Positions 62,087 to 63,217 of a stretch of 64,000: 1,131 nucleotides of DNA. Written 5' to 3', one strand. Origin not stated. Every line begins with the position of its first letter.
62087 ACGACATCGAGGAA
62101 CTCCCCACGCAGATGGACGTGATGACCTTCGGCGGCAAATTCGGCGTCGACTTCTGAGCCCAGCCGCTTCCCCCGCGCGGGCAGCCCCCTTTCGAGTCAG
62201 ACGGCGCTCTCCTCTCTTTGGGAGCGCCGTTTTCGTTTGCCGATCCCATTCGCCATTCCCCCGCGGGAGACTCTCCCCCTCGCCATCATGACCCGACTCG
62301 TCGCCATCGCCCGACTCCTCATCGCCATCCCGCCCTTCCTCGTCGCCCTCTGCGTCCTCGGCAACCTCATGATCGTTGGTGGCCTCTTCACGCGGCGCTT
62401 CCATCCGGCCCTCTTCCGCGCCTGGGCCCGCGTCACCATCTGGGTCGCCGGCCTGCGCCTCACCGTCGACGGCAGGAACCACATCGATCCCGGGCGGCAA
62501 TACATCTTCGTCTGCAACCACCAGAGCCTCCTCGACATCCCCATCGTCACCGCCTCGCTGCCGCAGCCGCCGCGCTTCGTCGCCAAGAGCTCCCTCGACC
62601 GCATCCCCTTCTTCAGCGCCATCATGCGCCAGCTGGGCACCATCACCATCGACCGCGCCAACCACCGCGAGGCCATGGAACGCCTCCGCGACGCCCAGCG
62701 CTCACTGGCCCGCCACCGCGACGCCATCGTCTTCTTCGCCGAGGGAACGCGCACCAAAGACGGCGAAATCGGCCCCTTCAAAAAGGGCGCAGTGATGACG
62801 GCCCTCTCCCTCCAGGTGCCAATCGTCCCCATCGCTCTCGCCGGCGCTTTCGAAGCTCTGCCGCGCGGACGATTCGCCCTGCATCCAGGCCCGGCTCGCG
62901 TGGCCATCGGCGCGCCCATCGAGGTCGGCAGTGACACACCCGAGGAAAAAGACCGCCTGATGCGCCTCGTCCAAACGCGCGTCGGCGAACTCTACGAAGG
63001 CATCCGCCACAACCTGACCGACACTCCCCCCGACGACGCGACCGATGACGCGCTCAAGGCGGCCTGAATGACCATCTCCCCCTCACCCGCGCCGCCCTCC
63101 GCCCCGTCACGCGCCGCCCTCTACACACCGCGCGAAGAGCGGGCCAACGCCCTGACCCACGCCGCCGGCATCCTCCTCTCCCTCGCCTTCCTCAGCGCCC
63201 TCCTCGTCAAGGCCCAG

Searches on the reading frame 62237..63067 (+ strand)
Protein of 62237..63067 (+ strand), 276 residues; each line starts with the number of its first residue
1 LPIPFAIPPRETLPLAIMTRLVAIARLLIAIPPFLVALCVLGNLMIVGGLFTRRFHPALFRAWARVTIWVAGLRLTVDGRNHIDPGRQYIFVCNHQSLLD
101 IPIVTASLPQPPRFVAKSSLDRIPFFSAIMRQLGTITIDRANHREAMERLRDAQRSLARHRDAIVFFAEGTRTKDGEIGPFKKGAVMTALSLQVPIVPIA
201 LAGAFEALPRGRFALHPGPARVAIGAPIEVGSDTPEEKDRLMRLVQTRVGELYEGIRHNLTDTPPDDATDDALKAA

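Call 72: search_protein_families(library=pfam, proteins=[window:62237-63067:+], max_evalue=0.0001)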
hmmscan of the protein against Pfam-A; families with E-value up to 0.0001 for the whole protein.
window:62237-63067:+ (276 aa): 1 family
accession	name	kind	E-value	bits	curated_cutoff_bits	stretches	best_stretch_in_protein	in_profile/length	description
PF01553.26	Acyltransferase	-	1e-31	109.9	23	1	74-201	1-131/132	Acyltransferase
